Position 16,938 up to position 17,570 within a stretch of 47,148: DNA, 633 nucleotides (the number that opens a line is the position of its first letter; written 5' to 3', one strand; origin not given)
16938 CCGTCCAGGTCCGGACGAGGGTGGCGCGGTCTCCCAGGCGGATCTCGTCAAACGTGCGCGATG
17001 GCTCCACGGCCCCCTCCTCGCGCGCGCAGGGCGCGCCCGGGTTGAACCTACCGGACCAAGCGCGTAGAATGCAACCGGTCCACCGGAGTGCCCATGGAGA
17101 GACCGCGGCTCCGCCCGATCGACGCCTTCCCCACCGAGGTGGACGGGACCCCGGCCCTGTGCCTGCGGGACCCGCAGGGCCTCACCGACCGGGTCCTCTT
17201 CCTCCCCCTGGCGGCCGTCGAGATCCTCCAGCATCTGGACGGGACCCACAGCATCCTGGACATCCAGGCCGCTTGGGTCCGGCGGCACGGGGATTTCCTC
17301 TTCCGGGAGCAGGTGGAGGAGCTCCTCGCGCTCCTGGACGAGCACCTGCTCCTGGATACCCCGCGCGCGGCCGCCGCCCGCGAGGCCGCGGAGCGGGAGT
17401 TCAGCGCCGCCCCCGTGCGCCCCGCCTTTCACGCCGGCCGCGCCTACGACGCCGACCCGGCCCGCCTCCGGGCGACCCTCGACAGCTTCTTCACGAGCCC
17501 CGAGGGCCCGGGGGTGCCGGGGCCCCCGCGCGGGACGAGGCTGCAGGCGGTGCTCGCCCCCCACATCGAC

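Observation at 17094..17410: Memo-family enzyme with an N-terminal PqqD/RRE-like peptide-binding domain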

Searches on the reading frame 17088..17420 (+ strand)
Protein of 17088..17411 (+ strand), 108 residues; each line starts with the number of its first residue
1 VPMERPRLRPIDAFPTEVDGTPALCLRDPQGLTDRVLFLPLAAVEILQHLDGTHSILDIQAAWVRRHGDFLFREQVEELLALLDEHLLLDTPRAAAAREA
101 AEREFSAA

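Call 3: search_protein_families(library=pfam, proteins=[window:17088-17411:+], max_evalue=10)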
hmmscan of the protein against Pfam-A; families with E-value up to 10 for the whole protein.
window:17088-17411:+ (108 aa): 0 families

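Call 4: search_protein_families(library=ncbifam, proteins=[window:17088-17411:+], max_evalue=10)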
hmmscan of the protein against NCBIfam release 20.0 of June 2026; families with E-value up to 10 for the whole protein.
window:17088-17411:+ (108 aa): 2 families
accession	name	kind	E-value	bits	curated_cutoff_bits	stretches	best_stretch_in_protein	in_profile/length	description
TIGR03859.1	PQQ_PqqD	equivalog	0.014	15.3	46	1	36-85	26-76/81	pyrroloquinoline quinone biosynthesis peptide chaperone PqqD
NF002535.0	PRK02079.1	equivalog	0.11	12.3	101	1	40-80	39-80/92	pyrroloquinoline quinone biosynthesis peptide chaperone PqqD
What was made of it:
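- On PqqD family (Pfam PF05402 / TIGR03859): TIGR03859 scores 15.3 bits against a cut-off of 46 (call 4).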

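Call 9: search_solved_structures(query=A1, max_evalue=10, show_alignments=4)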
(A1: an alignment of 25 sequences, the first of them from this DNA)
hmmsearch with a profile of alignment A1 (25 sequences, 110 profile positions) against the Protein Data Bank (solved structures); distinct sequences matched with E-value up to 10: 17.
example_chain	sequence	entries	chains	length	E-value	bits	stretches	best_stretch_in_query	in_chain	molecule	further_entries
5ff5_A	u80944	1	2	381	0.08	16.1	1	39-94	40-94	PaaA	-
2w49_0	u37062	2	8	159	0.17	15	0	54-84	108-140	TROPONIN C, SKELETAL MUSCLE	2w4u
1ncx_A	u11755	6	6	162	0.18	15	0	54-84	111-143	TROPONIN C | Troponin C, skeletal muscle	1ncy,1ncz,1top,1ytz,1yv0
4tnc_A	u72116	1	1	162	0.19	14.9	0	54-84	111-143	TROPONIN C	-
1tcf_A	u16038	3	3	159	0.22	14.7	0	61-85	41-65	TROPONIN C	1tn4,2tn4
1tnw_A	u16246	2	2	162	0.23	14.6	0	54-84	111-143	TROPONIN C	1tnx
5tnc_A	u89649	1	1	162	0.25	14.5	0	55-84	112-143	TROPONIN-C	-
1a2x_A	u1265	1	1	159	0.25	14.5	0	61-85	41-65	TROPONIN C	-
5doo_A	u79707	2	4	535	0.36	14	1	35-66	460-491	protein lysine methyltransferase 2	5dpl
1ab4_A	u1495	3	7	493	0.5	13.5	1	44-94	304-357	GYRASE A | DNA GYRASE SUBUNIT A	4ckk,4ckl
8qqi_A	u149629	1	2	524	0.66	13.1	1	44-94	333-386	DNA gyrase subunit A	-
3nuh_A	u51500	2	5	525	0.66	13.1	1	44-94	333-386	DNA gyrase subunit A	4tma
2y3p_A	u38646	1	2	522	0.68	13.1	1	44-94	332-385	DNA GYRASE SUBUNIT A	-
6rks_A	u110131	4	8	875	0.73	13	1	44-94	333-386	DNA gyrase subunit A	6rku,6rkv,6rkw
9gbv_A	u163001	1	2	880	0.75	12.9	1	44-94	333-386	DNA gyrase subunit A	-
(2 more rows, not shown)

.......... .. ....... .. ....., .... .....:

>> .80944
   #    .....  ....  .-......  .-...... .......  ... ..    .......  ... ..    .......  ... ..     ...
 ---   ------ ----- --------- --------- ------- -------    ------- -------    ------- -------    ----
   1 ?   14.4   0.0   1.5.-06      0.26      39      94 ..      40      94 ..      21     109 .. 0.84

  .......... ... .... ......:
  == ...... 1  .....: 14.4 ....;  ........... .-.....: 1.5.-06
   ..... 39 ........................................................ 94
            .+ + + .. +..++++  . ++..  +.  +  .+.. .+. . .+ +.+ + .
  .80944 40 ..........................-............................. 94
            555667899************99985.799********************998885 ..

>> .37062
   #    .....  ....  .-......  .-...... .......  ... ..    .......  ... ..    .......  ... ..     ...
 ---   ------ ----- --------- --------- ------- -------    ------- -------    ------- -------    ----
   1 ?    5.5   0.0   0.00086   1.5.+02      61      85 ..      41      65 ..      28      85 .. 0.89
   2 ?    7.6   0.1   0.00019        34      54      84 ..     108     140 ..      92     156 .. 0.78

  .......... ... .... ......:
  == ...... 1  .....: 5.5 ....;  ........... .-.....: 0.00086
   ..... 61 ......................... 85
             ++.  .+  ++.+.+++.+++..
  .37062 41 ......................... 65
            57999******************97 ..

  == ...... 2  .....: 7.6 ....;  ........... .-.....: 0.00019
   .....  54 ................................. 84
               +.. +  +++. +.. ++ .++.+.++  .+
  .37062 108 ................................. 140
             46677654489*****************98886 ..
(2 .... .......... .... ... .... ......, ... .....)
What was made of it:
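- Closest known: PqqD and other RiPP recognition elements. Same: In-register weak sequence matches over the helical part (calls 4, 9).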

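Call 10: search_protein_families(library=pfam, alignment_id=A1, max_evalue=10)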
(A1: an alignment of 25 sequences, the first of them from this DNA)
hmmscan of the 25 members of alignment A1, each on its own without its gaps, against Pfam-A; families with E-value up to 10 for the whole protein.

A. member 1, seq(109 aa): 0 families

B. families by the number of members that match (of 25 scanned): 15 families
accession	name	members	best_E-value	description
PF16221.11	HTH_47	10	0.0058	winged helix-turn-helix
PF05402.18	PqqD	3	0.0013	Coenzyme PQQ synthesis protein D (PqqD)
PF21084.3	DUF4423_like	2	0.11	Winged Helix-turn-helix domain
PF17727.6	CtsR_C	2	0.12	CtsR C-terminal dimerization domain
PF22341.1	GSPE_N1E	1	0.035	GSPII protein E, N1E domain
PF14551.11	MCM_N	1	0.049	MCM N-terminal domain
PF23220.1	HAT_Syf1_M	1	0.058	Pre-mRNA-splicing factor SYF1 middle HAT repeat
PF14658.12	EF-hand_9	1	0.059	EF-hand domain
PF11690.13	DUF3287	1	0.069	Protein of unknown function (DUF3287)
PF20202.4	DUF6564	1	0.07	Domain of unknown function (DUF6564)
PF05209.18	MinC_N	1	0.12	Septum formation inhibitor MinC, N-terminal domain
PF21100.3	MCM_C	1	0.16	MCM protein C-terminal winged helix-turn-helix domain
PF21475.2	PaaA-like_N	1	0.17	PaaA-like, N-terminal domain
PF02613.20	Nitrate_red_del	1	0.2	Nitrate reductase delta subunit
PF24955.1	DrmE_N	1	0.21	DrmE-like N-terminal domain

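Call 18: predict_structure(alignment_id=A1)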
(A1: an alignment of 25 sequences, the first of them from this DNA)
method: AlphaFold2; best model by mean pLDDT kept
length: 109 residues; sequences in the alignment: 25
mean_pLDDT: 94.9   pTM: 0.84
mean pLDDT of the five models: 94.9, 94.6, 93.7, 93.7, 92.5
residues with pLDDT >= 90: 103; 70-90: 5; 50-70: 1; < 50: 0
segments of 3 or more residues with pLDDT < 50: none
pLDDT, mean of each block of 10 residues (from residue 1): 94 96 95 94 96 97 96 97 97 95 85
secondary structure, 60 per line:
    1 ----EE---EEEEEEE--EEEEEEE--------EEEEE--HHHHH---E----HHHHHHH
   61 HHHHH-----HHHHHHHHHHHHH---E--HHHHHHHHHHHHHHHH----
elements in order: E10-16 E19-25 E34-38 H41-45 H54-65 H71-83 H90-105
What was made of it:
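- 17094..17357 (+): RRE-like (PqqD-like, circularly permuted wHTH) domain, residues 1-88: strands 10-16, 19-25 and 34-38; helices 41-45, 54-65 and 71-83. AF2 pLDDT 94.9 (call 18).
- Checked: Mean pLDDT is 94.9 and pTM 0.84 (call 18).
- The AF2 model has pLDDT 94.9 and the beta-beta-beta-alpha-alpha-alpha order (call 18). The strand-helix order is the permuted beta-beta-beta-alpha-alpha-alpha order, not that of a DNA-binding wHTH (call 18).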

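Call 20: fold_search(model_id=the predicted structure, library=pdb)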
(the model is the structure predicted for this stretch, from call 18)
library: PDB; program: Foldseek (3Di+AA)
matches with E <= 10: 347; with E <= 0.001: 0
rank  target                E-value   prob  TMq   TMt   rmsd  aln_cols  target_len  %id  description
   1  4bs9                  3.0e-02  0.98  0.46  0.10   5.9       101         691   18  Structure of the heterocyclase TruD (released 2013-11-06)
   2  5v1u_B                2.9e-01  0.91  0.50  0.61   4.5        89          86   15  TbiB1 in Complex with the TbiA(beta) Leader Peptide (released 2018-09-05)
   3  4quf_F                4.4e-01  0.41  0.28  0.43   8.0        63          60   17  crystal structure of chromodomain of Rhino with H3K9me3 (released 2014-08-20)
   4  8hkr_B                5.0e-01  0.54  0.41  0.14   6.0        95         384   21  Crystal Structure of Histone H3 Lysine 79 (H3K79) Methyltransferase Rv2067c from Mycobacterium tuberculosis (released 2023-10-18)
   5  5lq4_B                5.3e-01  0.66  0.43  0.13   4.1        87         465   15  The Structure of ThcOx, the First Oxidase Protein from the Cyanobactin Pathways (released 2016-11-09)
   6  4quf_B                5.3e-01  0.30  0.27  0.40   8.2        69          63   17  crystal structure of chromodomain of Rhino with H3K9me3 (released 2014-08-20)
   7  4u68_B                5.6e-01  0.33  0.29  0.44   8.9        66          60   18  Crystal structure of Rhino chromodomain in complex with H3K9me3 (released 2015-08-05)
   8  4quf_D                5.6e-01  0.30  0.27  0.43   8.4        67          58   19  crystal structure of chromodomain of Rhino with H3K9me3 (released 2014-08-20)
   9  5lq4_A                8.1e-01  0.44  0.40  0.12   4.7        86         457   15  The Structure of ThcOx, the First Oxidase Protein from the Cyanobactin Pathways (released 2016-11-09)
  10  3j16_F                9.1e-01  0.63  0.26  0.16   3.3        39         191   23  Models of ribosome-bound Dom34p and Rli1p and their ribosomal binding partners (released 2012-02-22)
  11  4quf_C                1.2e+00  0.23  0.29  0.44   8.4        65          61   18  crystal structure of chromodomain of Rhino with H3K9me3 (released 2014-08-20)
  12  8esd_N                1.2e+00  0.18  0.24  0.15   7.6        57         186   18  Crystal structure of COMMD7-COMMD9-COMMD5-COMMD10 tetramer (released 2023-05-24)
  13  8hi7_A                1.2e+00  0.30  0.45  0.23   5.2       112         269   10  Crystal structure of a holoenzyme TglHI with two Fe irons for Pseudomonas syringae Peptidyl (S) 2-mercaptoglycine bios (released 2023-08-23)
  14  8hkr_A                1.2e+00  0.30  0.40  0.14   6.0        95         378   20  Crystal Structure of Histone H3 Lysine 79 (H3K79) Methyltransferase Rv2067c from Mycobacterium tuberculosis (released 2023-10-18)
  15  9buq_A2               1.2e+00  0.28  0.26  0.27   7.4        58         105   14  Single particle cryoEM structure of the Pf80S ribosome in the POST state (nrt with P- and E-site tRNA) (released 2025-05-28)
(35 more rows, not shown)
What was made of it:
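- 17094..17357 (+): Foldseek top hits are TruD, TbiB1, ThcOx and TglHI (call 20).
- Closest known: PqqD and other RiPP recognition elements. Same: These are the best structural matches (call 20).
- Two protein lysine methyltransferases (PKMT2, Rv2067c) also appear (call 20).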

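Call 34: search_protein_representatives(alignment_id=A1)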
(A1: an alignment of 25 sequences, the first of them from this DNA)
Query: 25 sequences, 110 profile positions. Proteins with E-value up to 0.001 (for the whole library): 1933; up to 1e-10: 1105; up to 1e-30: 59. The best 150 are listed.
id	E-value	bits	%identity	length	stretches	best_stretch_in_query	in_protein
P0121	2.9e-41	156.0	-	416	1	3-110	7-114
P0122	1.1e-40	154.1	-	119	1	4-110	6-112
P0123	1.7e-40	153.5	-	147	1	4-110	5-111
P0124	8.6e-40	151.2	-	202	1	3-110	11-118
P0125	2.2e-38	146.7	-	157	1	2-110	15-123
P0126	6.0e-38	145.3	-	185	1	3-102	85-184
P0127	1.0e-37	144.6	-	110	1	3-101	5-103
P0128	1.3e-37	144.2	-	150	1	4-110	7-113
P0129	1.4e-37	144.1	-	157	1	4-110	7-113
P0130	1.8e-37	143.7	-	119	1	3-99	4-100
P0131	2.4e-37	143.4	-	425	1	3-110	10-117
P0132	3.3e-37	142.9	-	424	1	2-110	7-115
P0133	5.4e-37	142.2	-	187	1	4-110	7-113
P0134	2.1e-36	140.3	-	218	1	4-110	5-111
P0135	3.0e-36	139.8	-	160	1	3-110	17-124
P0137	2.1e-35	137.1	-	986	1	2-110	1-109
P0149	2.8e-33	130.3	-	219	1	3-110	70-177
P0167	6.8e-32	125.8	-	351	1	3-110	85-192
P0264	1.2e-26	108.9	-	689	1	2-110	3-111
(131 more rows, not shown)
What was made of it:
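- Checked: A profile of the extension finds 1,933 clusters (clustered at 50% identity) at E<=1e-3 and 1,105 at E<=1e-10 (call 34).
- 1,933 clusters match the domain profile (call 34).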

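Call 35: search_protein_families(library=pfam, proteins=[P0137, P0264, P0122, P0127, P0126, P0167, P0149], max_evalue=0.001)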
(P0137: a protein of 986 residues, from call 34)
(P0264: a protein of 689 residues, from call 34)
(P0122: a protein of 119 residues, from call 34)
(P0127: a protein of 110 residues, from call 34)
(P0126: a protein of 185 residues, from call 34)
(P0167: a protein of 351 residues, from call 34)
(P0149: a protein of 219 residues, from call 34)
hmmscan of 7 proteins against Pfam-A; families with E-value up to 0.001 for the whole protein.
P0137 (986 aa): 3 families
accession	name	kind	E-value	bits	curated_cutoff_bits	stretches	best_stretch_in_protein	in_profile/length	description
PF13424.12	TPR_12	-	0.00012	22.7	30.1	0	604-664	4-66/77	Tetratricopeptide repeat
PF07719.23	TPR_2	-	0.00015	22.1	27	0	604-632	2-30/34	Tetratricopeptide repeat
PF00515.34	TPR_1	-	0.00069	19.8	27.8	0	605-631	3-29/34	Tetratricopeptide repeat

P0264 (689 aa): 1 family
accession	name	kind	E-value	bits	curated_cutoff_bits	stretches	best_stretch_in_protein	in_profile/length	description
PF01875.22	Memo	-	1.6e-38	132.9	27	1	112-382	1-239/269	Memo-like protein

P0122 (119 aa): 0 families

P0127 (110 aa): 0 families

P0126 (185 aa): 0 families

P0167 (351 aa): 1 family
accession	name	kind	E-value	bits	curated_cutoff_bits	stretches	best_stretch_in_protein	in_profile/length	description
PF01875.22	Memo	-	7.8e-28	97.9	27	1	194-349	2-145/269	Memo-like protein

P0149 (219 aa): 0 families

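Call 71: search_solved_structures(query=A3, max_evalue=10, show_alignments=3)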
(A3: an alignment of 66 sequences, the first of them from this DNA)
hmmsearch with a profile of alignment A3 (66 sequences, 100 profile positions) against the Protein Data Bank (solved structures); distinct sequences matched with E-value up to 10: 26.
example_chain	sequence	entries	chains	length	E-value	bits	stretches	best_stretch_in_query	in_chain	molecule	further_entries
5doo_A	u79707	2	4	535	0.048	16.8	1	33-70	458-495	protein lysine methyltransferase 2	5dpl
1tcf_A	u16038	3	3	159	0.052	16.7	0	52-85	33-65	TROPONIN C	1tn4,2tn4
1aj4_A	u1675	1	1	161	0.052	16.7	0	43-85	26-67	TROPONIN C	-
1dtl_A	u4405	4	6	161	0.055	16.6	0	43-85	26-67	CARDIAC TROPONIN C | Troponin C | Troponin C, slow skeletal and cardiac muscles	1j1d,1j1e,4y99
8fmm_A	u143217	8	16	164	0.056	16.6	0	43-85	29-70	Troponin C, slow skeletal and cardiac muscles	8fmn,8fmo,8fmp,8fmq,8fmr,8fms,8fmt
1a2x_A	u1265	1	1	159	0.059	16.5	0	52-85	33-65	TROPONIN C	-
2w49_0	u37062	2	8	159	0.06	16.5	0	55-85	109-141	TROPONIN C, SKELETAL MUSCLE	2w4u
1ncx_A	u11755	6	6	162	0.062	16.5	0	55-85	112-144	TROPONIN C | Troponin C, skeletal muscle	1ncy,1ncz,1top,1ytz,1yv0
2jt3_A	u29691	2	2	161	0.072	16.3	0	43-85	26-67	Troponin C | Troponin C, slow skeletal and cardiac muscles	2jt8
4tnc_A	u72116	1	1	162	0.074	16.2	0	56-85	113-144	TROPONIN C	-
2jt0_A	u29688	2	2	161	0.08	16.1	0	43-85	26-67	Troponin C, slow skeletal and cardiac muscles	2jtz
1tnw_A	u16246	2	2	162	0.088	16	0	55-85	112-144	TROPONIN C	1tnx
5tnc_A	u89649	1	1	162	0.089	16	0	60-85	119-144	TROPONIN-C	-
6klu_A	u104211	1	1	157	0.1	15.8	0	44-85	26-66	Troponin C, slow skeletal and cardiac muscles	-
9mo4_G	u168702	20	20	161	0.1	15.7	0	44-85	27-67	Troponin C, slow skeletal and cardiac muscles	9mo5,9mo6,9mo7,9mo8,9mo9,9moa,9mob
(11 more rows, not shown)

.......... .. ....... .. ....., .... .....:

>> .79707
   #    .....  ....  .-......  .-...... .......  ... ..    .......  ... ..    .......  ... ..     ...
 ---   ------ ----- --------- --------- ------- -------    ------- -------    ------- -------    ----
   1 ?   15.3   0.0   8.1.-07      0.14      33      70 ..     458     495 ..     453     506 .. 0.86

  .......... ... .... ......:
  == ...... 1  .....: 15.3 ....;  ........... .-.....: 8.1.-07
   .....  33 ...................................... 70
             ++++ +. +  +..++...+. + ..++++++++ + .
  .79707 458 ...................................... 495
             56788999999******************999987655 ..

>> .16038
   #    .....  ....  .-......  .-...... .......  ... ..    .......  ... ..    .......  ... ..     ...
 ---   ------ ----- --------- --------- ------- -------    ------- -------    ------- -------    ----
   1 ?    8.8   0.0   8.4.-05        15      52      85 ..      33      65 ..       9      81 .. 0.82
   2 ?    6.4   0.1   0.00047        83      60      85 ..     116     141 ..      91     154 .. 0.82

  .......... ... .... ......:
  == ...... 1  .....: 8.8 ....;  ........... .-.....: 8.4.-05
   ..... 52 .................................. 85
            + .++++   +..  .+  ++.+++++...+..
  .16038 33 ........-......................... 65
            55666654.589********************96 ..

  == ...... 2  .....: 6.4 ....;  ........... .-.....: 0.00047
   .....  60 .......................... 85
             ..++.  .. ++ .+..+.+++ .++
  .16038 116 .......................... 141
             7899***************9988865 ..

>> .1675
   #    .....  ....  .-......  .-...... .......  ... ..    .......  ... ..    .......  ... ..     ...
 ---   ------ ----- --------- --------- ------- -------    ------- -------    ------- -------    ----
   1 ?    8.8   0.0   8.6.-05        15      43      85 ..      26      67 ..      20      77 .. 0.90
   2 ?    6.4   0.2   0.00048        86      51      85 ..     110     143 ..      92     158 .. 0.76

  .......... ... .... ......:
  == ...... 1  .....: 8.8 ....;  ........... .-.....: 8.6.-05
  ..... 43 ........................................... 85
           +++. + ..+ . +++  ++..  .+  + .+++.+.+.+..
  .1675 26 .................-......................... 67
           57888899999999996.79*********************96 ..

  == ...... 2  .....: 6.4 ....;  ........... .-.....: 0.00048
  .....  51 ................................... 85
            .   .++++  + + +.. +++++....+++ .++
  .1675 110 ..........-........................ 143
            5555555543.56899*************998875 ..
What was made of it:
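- Tried and rejected: The top hits became PKMT2 (E 0.048) and EF-hand troponin C noise, and PaaA dropped to E 0.29 (call 71).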

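Call 72: search_protein_families(library=pfam, alignment_id=A3, max_evalue=1)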
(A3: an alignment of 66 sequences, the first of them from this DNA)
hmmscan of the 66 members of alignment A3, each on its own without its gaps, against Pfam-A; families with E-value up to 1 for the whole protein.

A. member 1, seq(100 aa): 0 families

B. families by the number of members that match (of 66 scanned): 21 families
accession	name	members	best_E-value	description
PF05402.18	PqqD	11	0.0014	Coenzyme PQQ synthesis protein D (PqqD)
PF16221.11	HTH_47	8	0.027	winged helix-turn-helix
PF21475.2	PaaA-like_N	7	0.006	PaaA-like, N-terminal domain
PF21100.3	MCM_C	2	0.0032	MCM protein C-terminal winged helix-turn-helix domain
PF21084.3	DUF4423_like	2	0.018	Winged Helix-turn-helix domain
PF24064.2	HTH_NPRL3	2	0.027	GATOR1 complex protein NPRL3, C-terminal HTH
PF24360.1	DUF7516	2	0.077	Domain of unknown function (DUF7516)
PF22565.1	mSLOG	1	0.03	Minimal SLOG domain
PF23323.1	Spectrin_6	1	0.03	Kalirin-like, spectrin repeats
PF23859.1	DpdA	1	0.039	DeoxyPurine in DNA protein A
PF14553.12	YqbF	1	0.056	YqbF, hypothetical protein domain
PF19575.5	HTH_58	1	0.057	Helix-turn-helix domain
PF01920.25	Prefoldin_2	1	0.072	Prefoldin subunit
PF10787.14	YfmQ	1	0.12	Uncharacterised protein from bacillus cereus group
PF11760.13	CbiG_N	1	0.13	Cobalamin synthesis G N-terminal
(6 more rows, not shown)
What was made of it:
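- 17094..17357 (+): Weak matches to PqqD, PaaA and HTH_47 (calls 4, 9, 10, 72).
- On PqqD family (Pfam PF05402 / TIGR03859): Among relatives, 11 of 66 match PF05402, with a best E of 0.0014 (call 72).
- Sequence leads all point the same way: TIGR03859 PqqD E 0.014 (call 4); PaaA is the top PDB profile hit, at residues 40-94 of the chain (call 9); PqqD matches 11 of 66 members, PaaA-like_N 7 of 66 and HTH_47 8 of 66 (call 72). Weak Pfam matches to winged-helix families (HTH_47, DUF4423_like, MCM_C) (calls 10, 72).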
